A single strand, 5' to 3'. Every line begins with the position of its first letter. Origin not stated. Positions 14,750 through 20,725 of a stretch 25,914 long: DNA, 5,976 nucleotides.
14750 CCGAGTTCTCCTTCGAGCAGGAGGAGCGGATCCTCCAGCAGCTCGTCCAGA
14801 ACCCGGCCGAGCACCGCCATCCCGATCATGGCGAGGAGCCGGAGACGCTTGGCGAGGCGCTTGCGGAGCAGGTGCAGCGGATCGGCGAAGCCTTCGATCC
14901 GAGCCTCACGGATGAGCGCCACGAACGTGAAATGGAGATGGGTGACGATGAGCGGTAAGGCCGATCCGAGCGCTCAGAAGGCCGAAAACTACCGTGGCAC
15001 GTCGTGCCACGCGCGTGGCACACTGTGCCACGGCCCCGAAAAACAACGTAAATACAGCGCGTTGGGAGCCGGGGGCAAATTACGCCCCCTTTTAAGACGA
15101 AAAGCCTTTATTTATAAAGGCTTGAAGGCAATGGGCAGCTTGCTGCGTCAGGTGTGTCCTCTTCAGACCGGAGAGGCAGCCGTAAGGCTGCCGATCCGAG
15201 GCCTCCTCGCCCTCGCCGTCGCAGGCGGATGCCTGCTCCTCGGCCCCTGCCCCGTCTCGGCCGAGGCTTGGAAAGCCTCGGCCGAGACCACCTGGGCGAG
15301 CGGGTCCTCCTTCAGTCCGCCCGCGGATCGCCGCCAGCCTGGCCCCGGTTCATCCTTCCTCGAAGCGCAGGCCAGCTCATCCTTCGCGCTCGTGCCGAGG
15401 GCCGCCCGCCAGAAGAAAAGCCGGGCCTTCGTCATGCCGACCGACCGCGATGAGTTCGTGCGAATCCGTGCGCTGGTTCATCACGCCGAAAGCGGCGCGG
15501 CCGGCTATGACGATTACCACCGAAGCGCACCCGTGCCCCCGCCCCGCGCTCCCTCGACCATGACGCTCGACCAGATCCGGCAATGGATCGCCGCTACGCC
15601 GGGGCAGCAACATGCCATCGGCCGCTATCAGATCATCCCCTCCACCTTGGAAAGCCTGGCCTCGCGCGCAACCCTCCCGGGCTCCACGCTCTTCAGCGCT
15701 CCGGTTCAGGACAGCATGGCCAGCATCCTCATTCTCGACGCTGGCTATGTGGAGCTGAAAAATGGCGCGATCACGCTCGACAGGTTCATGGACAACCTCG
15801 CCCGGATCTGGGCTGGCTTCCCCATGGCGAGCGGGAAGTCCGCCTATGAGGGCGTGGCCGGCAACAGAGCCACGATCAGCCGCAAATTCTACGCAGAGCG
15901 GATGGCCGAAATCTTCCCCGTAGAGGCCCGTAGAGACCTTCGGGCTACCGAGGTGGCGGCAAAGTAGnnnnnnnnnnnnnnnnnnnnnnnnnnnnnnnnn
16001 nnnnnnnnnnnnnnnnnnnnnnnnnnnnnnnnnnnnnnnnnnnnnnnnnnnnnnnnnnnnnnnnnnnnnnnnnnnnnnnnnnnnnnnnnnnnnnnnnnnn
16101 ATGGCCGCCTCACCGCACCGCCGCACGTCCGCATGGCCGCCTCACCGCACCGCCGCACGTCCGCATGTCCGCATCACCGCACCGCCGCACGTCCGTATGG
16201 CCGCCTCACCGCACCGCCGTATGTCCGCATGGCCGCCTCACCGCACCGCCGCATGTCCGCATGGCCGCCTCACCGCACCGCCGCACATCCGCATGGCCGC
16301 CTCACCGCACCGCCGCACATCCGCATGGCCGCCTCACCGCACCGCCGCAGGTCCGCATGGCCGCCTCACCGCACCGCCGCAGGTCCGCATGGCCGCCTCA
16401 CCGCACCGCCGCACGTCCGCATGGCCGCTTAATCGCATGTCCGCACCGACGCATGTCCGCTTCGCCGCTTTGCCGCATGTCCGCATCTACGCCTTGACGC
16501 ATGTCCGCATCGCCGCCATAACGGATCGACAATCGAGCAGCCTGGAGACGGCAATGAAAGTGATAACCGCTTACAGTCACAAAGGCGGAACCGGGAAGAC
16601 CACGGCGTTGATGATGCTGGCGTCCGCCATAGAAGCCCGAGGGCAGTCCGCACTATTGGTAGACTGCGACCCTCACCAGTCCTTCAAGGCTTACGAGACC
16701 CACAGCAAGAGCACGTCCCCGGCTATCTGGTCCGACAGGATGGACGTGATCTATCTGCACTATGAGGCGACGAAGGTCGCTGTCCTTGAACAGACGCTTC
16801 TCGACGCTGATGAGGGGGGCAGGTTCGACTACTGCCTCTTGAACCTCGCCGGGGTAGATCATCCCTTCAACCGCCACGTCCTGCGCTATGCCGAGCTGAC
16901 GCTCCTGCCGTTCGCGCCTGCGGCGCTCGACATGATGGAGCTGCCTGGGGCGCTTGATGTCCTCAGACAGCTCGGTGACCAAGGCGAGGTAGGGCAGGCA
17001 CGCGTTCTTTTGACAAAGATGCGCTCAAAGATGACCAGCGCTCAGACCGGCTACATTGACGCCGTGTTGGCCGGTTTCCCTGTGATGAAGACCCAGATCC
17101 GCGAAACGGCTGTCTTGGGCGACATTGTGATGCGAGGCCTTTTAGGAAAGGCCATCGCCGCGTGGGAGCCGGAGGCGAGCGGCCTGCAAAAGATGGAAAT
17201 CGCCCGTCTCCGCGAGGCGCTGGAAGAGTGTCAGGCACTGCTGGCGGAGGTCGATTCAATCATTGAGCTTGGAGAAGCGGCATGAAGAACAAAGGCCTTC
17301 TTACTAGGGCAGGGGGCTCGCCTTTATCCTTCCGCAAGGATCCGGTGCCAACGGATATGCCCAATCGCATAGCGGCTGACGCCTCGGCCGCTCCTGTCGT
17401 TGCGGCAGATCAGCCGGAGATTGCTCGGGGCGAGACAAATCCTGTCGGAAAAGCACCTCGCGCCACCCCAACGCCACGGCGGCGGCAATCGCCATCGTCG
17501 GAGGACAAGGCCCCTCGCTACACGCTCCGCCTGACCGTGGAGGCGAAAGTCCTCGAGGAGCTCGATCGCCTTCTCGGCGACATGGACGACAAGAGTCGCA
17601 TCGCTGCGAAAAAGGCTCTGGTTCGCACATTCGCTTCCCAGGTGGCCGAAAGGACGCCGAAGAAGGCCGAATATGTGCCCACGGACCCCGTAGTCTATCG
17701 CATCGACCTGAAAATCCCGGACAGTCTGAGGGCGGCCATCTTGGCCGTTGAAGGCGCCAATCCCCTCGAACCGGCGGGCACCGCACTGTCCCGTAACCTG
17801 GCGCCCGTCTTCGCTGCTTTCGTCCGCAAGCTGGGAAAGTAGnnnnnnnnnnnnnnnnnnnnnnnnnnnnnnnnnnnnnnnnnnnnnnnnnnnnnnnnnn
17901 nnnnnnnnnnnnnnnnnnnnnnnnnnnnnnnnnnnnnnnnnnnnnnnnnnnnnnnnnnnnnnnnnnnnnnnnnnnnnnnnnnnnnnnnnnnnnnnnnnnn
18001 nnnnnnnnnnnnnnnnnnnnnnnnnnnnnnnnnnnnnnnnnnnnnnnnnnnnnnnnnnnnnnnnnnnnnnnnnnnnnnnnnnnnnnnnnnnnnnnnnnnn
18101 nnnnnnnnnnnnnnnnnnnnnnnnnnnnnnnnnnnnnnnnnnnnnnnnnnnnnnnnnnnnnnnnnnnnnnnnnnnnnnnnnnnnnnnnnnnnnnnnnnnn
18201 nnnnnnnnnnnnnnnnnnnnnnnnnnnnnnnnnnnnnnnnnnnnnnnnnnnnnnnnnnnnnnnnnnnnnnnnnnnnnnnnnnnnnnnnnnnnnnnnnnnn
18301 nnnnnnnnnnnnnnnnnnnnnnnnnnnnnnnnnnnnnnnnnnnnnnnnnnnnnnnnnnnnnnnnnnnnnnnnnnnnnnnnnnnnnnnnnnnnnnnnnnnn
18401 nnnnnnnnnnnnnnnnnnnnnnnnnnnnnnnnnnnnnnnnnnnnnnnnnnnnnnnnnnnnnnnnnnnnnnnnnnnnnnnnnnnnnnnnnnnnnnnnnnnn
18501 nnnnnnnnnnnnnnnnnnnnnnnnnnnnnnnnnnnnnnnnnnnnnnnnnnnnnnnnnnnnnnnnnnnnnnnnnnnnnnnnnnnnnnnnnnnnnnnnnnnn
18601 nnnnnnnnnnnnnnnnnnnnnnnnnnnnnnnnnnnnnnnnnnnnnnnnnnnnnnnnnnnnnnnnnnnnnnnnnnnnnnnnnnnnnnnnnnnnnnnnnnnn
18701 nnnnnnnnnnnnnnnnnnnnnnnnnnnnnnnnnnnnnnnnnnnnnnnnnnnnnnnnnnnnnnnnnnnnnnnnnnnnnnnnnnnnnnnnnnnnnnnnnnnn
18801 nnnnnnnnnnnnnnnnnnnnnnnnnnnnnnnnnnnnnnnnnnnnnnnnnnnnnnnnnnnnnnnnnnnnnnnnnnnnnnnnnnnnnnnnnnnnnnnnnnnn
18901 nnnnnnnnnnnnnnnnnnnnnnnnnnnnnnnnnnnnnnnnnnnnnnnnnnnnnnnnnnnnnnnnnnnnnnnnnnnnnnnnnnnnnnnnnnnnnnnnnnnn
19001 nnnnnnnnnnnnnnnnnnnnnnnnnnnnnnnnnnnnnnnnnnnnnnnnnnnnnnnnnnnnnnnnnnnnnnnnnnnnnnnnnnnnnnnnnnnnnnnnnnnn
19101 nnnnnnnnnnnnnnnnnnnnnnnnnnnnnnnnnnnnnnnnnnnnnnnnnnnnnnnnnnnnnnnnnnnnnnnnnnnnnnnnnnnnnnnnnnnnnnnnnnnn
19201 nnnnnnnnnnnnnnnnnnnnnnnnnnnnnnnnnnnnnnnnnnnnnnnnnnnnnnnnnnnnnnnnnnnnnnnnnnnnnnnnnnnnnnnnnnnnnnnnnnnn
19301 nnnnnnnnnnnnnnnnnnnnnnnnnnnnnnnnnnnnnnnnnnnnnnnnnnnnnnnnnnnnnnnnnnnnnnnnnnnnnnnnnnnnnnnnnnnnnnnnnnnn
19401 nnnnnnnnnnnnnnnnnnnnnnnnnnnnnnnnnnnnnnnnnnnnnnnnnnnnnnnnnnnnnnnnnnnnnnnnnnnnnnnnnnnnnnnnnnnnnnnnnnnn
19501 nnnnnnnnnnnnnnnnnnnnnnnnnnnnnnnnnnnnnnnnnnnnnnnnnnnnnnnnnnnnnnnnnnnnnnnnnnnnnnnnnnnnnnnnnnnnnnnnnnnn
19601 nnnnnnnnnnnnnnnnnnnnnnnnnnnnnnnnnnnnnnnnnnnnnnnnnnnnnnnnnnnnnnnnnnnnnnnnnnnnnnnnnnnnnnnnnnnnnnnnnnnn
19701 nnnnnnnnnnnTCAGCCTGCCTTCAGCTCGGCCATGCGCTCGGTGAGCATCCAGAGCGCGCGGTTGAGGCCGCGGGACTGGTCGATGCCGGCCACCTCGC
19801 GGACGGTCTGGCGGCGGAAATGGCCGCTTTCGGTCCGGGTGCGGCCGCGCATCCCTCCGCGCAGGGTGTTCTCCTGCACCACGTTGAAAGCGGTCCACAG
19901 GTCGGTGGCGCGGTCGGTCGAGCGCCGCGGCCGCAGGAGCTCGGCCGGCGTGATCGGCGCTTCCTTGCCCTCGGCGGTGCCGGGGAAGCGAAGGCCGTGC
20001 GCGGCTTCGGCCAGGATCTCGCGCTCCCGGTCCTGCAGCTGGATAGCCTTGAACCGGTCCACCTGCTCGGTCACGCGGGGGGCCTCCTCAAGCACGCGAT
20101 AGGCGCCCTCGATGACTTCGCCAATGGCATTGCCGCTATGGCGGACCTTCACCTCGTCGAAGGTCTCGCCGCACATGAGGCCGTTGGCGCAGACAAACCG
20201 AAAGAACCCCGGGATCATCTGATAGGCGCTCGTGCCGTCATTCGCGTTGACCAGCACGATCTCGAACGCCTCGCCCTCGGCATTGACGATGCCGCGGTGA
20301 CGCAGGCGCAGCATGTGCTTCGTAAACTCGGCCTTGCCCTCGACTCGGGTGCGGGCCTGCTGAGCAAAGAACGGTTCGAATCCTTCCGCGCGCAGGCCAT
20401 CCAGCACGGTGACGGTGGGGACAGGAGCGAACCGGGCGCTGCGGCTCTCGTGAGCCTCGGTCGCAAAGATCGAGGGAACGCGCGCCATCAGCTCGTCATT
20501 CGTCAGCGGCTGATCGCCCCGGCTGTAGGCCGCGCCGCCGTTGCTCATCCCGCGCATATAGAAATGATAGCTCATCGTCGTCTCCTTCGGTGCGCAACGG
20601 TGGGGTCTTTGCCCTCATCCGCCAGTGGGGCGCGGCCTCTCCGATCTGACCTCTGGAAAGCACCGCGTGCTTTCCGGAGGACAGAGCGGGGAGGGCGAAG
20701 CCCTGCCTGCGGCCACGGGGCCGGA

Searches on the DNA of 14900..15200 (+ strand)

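Call 64: search_dna_similar(query=window:14900-15200:+, collection=plasmids, mode=distant, max_rows=30)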
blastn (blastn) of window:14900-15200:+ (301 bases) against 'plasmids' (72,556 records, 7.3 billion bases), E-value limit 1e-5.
Records with a match: 23; places in all: 30; records where one place covers at least 80% of the query: 13.
Best place of each record, by identity: >=99% 8; 95-99% 1; 90-95% 2; 80-90% 8; 60-80% 4.
By first word of the organism name: Cereibacter 20; Rhodovulum 3.
By predicted mobility (MOB-suite, as given by PLSDB): non-mobilizable 11; conjugative 10; mobilizable 2.
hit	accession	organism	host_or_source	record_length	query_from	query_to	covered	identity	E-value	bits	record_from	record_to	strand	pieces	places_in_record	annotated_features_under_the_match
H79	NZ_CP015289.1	Cereibacter sphaeroides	Cereibacter sphaeroides 2.4.1,single ...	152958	1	301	100%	100.0%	3e-152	544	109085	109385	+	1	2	hypothetical protein (x2)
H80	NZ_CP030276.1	Cereibacter sphaeroides 2.4.1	cell culture,laboratory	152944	1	301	100%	100.0%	3e-152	544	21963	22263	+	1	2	hypothetical protein (x2)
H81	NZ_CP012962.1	Cereibacter sphaeroides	cell culture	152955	1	301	100%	100.0%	3e-152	544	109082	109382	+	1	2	hypothetical protein (x2)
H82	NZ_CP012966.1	Cereibacter sphaeroides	cell culture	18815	1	301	100%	100.0%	3e-152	544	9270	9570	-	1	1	hypothetical protein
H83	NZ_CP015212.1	Cereibacter sphaeroides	Cereibacter sphaeroides 2.4.1,single ...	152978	1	301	100%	100.0%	3e-152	544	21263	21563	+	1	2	hypothetical protein (x2)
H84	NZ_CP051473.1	Cereibacter sphaeroides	cell culture,laboratory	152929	1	301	100%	100.0%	3e-152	544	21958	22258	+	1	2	hypothetical protein (x2)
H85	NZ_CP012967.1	Cereibacter sphaeroides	cell culture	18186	1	301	100%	98.4%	7e-142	510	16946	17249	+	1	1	hypothetical protein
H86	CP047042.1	Cereibacter sphaeroides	cell culture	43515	61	301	80%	99.6%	2e-117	429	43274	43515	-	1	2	hypothetical protein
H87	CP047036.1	Cereibacter sphaeroides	cell culture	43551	61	301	80%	99.2%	7e-116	423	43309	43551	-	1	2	none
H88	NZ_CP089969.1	Cereibacter azotoformans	Owen's River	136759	1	301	100%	79.1%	5e-61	241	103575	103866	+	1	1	hypothetical protein (x2)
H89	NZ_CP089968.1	Cereibacter azotoformans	Owen's River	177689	1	301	100%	78.4%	3e-58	232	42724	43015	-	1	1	hypothetical protein (x2)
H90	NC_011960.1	Cereibacter sphaeroides KD131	-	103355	1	299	99%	78.6%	4e-62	244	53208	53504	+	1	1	none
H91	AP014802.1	Rhodovulum sulfidophilum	-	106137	1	257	85%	72.1%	7e-28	131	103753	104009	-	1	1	hypothetical protein (x2)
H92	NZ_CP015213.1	Cereibacter sphaeroides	Cereibacter sphaeroides 2.4.1,single ...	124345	193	301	36%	85.3%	3e-26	125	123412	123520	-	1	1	none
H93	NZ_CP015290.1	Cereibacter sphaeroides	Cereibacter sphaeroides 2.4.1,single ...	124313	193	299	36%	86.0%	3e-26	126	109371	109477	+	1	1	none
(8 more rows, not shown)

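Call 65: get_annotated_region(hit=H91, flank=9000)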
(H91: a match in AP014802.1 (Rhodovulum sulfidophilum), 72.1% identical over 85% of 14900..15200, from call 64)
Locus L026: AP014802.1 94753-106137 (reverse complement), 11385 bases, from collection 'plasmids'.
description: Rhodovulum sulfidophilum plasmid Plasmid2 DNA, complete genome, strain: DSM 2351
organism: Rhodovulum sulfidophilum (NCBI taxid 35806)
taxonomy: Bacteria; Pseudomonadota; Alphaproteobacteria; Rhodobacterales; Paracoccaceae; Rhodovulum; Rhodovulum sulfidophilum
host: -; source: -; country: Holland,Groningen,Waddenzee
typing (MOB-suite, as given by PLSDB): mobilizable; replicon rep_cluster_565; relaxase MOBP
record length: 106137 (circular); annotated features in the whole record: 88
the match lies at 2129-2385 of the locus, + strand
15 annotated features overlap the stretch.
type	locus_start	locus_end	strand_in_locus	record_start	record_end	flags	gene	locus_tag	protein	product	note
CDS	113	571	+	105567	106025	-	-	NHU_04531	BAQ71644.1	IS21 family transposase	-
CDS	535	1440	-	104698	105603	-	-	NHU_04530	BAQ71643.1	integrase catalytic subunit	-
CDS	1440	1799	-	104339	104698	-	-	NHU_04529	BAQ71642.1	transposase IS3/IS911 family protein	-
CDS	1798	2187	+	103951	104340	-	-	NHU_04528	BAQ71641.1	hypothetical protein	-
CDS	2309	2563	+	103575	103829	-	-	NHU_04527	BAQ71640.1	hypothetical protein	-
CDS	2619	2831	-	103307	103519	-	-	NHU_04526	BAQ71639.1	IS21 family transposase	-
CDS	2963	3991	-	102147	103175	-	-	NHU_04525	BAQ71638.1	transposase IS116/IS110/IS902 family protein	-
CDS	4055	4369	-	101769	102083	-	-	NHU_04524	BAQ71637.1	biotin/lipoyl attachment domain-containing protein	-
CDS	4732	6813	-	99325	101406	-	-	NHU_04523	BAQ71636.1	TonB-denpendent receptor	-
CDS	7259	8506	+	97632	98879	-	-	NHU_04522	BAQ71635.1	Isochorismate synthase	-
CDS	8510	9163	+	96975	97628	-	-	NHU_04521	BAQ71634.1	isochorismatase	-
CDS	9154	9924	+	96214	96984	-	-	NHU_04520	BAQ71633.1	short-chain dehydrogenase/reductase SDR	-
CDS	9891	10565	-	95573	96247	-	-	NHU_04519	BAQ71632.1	phosphopantetheinyl transferase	-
CDS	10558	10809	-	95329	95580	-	-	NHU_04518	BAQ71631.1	2,3-dihydro-2,3-dihydroxybenzoate synthetase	-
CDS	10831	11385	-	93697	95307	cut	entE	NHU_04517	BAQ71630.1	enterobactin synthase subunit E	-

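Call 66: get_annotated_region(hit=H90, flank=9000)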
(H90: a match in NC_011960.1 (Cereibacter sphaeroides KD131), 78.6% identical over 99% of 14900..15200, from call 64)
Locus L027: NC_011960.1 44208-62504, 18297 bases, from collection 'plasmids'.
description: Cereibacter sphaeroides KD131 plasmid pRSKD131B, complete sequence
organism: Cereibacter sphaeroides KD131 (NCBI taxid 557760)
taxonomy: Bacteria; Pseudomonadota; Alphaproteobacteria; Rhodobacterales; Paracoccaceae; Cereibacter; Cereibacter sphaeroides; Cereibacter sphaeroides KD131
host: -; source: -; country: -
typing (MOB-suite, as given by PLSDB): mobilizable; replicon rep_cluster_252; relaxase MOBP
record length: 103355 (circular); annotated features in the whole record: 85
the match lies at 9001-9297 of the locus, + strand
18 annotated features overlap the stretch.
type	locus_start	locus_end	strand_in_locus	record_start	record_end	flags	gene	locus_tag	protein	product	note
CDS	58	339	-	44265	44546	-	-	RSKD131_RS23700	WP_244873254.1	hypothetical protein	-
CDS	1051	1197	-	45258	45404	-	-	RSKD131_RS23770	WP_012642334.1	hypothetical protein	-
CDS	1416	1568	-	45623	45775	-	-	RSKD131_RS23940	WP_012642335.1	hypothetical protein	-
CDS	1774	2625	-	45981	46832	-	-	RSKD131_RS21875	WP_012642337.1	FoF1 ATP synthase subunit gamma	GO:0042777 - proton motive force-driven plasma membrane ATP synthesis [Evidence IEA]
CDS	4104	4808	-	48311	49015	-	-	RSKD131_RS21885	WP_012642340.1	ATPase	-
CDS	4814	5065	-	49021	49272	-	-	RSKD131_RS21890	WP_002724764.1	F0F1 ATP synthase subunit C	-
CDS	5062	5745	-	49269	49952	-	-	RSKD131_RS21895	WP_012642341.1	F0F1 ATP synthase subunit A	-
CDS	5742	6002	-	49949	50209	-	-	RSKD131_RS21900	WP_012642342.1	ATP synthase subunit I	-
CDS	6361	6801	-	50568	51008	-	-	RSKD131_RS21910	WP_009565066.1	F0F1 ATP synthase subunit epsilon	-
CDS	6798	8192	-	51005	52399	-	atpD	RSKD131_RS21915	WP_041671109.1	F0F1 ATP synthase subunit beta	GO:0015986 - proton motive force-driven ATP synthesis [Evidence IEA]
CDS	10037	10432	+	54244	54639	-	-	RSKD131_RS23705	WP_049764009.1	hypothetical protein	-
CDS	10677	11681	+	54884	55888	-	-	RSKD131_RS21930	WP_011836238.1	NAD-dependent epimerase/dehydratase family protein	-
CDS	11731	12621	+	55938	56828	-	-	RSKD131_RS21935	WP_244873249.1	hypothetical protein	-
CDS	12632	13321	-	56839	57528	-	-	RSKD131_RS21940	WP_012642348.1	hypothetical protein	-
CDS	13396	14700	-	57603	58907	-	-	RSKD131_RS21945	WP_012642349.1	hypothetical protein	-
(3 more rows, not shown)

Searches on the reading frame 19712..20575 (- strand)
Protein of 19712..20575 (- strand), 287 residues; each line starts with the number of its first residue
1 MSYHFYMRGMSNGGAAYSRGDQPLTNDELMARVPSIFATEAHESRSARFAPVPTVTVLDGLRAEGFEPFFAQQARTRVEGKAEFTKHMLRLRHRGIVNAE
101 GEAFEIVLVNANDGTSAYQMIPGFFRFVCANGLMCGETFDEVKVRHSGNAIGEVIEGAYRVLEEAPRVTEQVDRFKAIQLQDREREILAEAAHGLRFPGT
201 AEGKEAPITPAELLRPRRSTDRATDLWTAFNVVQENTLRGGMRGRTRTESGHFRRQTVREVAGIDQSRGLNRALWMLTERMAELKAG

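Call 25: search_protein_families(library=phrogs, proteins=[window:19712-20575:-], max_evalue=0.01)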
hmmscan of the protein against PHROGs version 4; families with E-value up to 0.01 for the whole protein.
window:19712-20575:- (287 aa): 2 families
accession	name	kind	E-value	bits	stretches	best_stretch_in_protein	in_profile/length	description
phrog_12094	-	unknown function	1.1e-101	340.7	1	19-285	14-278/281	-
phrog_1221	-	unknown function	0.00098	19.3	1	106-162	164-222/355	-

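Call 26: search_protein_families(library=pfam, proteins=[window:19712-20575:-], max_evalue=0.01)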
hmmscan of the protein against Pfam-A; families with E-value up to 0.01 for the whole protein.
window:19712-20575:- (287 aa): 1 family
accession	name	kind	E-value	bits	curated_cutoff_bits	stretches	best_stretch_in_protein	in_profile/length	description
PF06067.16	DUF932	-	3.8e-45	154.9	23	1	41-275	1-227/227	Domain of unknown function (DUF932)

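Call 89: search_protein_families(library=ncbifam, proteins=[window:19712-20575:-], max_evalue=0.001)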
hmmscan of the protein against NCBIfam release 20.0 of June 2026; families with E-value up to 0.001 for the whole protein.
window:19712-20575:- (287 aa): 0 families

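Call 90: search_protein_families(library=padloc, proteins=[window:19712-20575:-], max_evalue=0.01)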
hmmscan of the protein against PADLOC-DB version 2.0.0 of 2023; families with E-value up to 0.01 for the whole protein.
window:19712-20575:- (287 aa): 0 families
